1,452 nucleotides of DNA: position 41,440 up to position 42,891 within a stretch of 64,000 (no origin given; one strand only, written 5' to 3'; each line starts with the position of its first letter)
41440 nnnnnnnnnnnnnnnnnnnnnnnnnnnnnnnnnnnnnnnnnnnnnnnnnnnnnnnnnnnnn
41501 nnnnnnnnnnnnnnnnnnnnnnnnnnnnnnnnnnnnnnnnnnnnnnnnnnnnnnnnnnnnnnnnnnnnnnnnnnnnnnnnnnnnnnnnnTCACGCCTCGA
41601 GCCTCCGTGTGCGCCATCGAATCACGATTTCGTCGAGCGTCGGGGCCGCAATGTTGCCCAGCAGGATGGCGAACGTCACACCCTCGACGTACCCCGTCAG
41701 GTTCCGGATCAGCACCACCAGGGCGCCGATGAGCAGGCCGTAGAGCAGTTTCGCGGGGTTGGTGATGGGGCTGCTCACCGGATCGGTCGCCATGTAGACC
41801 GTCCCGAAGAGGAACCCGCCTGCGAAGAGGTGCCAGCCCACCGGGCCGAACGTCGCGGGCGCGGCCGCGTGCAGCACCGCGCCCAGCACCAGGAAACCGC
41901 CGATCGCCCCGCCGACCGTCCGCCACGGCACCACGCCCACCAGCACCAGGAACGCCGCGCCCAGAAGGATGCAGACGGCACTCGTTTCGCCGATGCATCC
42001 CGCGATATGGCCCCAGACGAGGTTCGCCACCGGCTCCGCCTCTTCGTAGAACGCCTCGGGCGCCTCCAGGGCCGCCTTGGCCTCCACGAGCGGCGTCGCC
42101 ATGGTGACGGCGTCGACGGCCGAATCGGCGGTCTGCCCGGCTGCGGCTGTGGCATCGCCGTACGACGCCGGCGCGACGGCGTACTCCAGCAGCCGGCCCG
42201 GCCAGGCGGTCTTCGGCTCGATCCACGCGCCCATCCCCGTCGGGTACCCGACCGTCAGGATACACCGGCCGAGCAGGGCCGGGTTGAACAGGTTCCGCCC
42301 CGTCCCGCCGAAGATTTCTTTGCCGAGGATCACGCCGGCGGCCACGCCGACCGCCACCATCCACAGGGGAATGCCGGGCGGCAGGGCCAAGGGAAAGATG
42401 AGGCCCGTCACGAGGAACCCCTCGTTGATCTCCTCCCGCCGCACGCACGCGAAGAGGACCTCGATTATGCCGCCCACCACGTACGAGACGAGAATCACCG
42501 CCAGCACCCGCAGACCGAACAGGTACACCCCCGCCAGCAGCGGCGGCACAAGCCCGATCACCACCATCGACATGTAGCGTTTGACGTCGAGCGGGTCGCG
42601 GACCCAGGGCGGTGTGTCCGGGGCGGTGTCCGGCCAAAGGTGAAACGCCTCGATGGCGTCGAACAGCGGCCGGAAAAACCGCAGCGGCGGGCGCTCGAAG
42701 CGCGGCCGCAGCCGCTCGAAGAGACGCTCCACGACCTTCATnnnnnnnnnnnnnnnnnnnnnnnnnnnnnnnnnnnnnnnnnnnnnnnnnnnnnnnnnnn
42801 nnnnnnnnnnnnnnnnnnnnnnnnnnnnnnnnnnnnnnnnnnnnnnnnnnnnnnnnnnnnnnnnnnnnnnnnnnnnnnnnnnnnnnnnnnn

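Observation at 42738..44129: NqrA that retains two complete RnfC-type [4Fe-4S] cysteine motifs in an otherwise canonical nqrABCDEF operon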

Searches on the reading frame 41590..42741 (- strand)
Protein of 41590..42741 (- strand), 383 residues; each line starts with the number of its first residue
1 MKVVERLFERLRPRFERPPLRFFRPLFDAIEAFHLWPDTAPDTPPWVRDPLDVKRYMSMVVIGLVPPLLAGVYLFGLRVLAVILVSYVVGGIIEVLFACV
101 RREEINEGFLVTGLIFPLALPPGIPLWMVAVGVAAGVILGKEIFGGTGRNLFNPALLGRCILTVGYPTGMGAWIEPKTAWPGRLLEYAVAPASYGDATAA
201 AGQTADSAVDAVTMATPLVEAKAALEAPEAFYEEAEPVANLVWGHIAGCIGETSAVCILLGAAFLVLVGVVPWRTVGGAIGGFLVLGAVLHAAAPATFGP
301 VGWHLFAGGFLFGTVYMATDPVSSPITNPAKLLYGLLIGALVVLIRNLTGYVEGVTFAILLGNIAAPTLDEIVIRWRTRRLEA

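Call 6: search_protein_families(library=pfam, proteins=[window:41590-42741:-], max_evalue=0.01)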
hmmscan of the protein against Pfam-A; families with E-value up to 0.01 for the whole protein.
window:41590-42741:- (383 aa): 1 family
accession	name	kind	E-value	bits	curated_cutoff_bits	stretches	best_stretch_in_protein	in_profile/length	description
PF03116.20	NQR2_RnfD_RnfE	-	4e-94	315.7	27.7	1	44-374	5-291/296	NQR2, RnfD, RnfE family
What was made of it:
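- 41590..42741 (-): nqrB (383 aa); its start overlaps the nqrA stop by 4 nt. Pfam NQR2_RnfD_RnfE at E 4e-94 (call 6).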

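Call 7: search_protein_families(library=ncbifam, proteins=[window:41590-42741:-], max_evalue=0.01)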
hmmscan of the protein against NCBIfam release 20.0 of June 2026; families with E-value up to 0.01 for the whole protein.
window:41590-42741:- (383 aa): 6 families
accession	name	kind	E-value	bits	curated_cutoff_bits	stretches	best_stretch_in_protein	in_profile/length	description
NF003756.0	PRK05349.1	equivalog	6.8e-96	321.6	414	2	79-380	121-399/406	NADH:ubiquinone reductase (Na(+)-transporting) subunit B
TIGR01937.1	nqrB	equivalog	1.2e-93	314.2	349.9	2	79-379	121-411/413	NADH:ubiquinone reductase (Na(+)-transporting) subunit B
NF002181.0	PRK01024.1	equivalog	4.6e-80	269.7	792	3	79-172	121-214/503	Na(+)-transporting NADH-quinone reductase subunit B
TIGR01946.1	rnfD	subfamily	6.4e-73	245.9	207.05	1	45-371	2-318/327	RnfABCDGE type electron transport complex subunit D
NF002011.0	PRK00816.1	equivalog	4.4e-58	197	415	1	45-372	9-341/352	electron transport complex subunit RsxD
NF041838.1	rnfD_Methano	equivalog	2.6e-37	128.7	400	2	43-176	7-143/285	Rnf electron transport complex subunit RnfD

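Call 59: search_solved_structures(query=window:41590-42741:-, max_evalue=1e-10, show_alignments=2)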
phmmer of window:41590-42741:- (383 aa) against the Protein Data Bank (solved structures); distinct sequences matched with E-value up to 1e-10: 6.
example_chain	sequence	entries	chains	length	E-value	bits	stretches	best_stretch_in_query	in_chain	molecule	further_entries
9ud3_B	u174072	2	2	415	4.8e-60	206.8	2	243-380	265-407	Na(+)-translocating NADH-quinone reductase subunit B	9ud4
7xk3_B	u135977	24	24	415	9.9e-60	205.8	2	243-380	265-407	Na(+)-translocating NADH-quinone reductase subunit B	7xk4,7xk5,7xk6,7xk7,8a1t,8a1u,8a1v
9lrr_B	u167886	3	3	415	4.7e-59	203.6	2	243-380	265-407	Na(+)-translocating NADH-quinone reductase subunit B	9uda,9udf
7zc6_D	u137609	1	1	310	7.6e-43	150.2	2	209-370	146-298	RnfD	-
8ahx_D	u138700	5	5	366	1.3e-33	119.8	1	44-379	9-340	Ion-translocating oxidoreductase complex subunit D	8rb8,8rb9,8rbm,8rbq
9eri_D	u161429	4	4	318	2.2e-31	112.5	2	209-371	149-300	Na(+)-translocating ferredoxin:NAD(+) oxidoreductase complex subunit D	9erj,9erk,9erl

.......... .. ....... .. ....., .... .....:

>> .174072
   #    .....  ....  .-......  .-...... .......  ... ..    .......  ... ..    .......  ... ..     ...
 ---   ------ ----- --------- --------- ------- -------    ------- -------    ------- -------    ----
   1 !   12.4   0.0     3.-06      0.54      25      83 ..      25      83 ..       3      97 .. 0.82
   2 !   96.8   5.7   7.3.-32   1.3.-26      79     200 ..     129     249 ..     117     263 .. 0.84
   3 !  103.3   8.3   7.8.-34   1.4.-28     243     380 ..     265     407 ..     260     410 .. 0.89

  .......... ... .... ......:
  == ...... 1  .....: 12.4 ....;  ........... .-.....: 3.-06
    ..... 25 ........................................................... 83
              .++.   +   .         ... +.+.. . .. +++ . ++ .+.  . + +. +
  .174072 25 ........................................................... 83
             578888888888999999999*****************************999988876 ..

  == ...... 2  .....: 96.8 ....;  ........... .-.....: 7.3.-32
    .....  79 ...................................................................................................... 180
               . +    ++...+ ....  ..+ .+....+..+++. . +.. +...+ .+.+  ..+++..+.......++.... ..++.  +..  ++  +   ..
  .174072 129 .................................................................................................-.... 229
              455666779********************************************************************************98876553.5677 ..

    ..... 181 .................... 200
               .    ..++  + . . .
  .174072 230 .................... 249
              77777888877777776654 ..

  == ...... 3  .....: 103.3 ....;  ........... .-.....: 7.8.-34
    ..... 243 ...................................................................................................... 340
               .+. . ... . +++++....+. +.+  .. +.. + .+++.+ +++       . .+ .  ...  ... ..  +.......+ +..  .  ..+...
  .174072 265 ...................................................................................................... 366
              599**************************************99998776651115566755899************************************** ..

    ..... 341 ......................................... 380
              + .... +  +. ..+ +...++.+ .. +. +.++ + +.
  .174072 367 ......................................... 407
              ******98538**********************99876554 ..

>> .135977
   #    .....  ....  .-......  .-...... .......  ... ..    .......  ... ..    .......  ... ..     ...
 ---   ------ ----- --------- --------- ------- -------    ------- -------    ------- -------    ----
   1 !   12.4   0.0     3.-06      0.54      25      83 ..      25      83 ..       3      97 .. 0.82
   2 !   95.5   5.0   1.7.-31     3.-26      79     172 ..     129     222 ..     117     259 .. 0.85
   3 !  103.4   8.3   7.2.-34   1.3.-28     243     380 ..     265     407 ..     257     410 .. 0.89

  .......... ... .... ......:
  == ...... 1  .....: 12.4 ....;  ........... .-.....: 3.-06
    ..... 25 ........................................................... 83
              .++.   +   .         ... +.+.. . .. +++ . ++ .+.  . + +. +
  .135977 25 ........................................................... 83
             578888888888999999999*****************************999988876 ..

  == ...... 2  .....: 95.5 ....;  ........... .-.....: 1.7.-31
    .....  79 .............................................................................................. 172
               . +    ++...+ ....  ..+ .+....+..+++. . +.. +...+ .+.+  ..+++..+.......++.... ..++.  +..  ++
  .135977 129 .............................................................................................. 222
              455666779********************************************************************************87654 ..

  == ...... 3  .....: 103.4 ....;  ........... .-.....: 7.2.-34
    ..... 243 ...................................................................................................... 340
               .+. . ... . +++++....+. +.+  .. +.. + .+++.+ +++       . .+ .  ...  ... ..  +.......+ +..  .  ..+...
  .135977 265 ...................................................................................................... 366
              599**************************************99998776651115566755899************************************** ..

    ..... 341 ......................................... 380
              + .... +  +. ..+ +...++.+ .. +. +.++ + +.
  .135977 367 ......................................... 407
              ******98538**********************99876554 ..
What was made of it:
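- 41590..42741 (-): V. cholerae NqrB at E 1e-59 (call 59).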
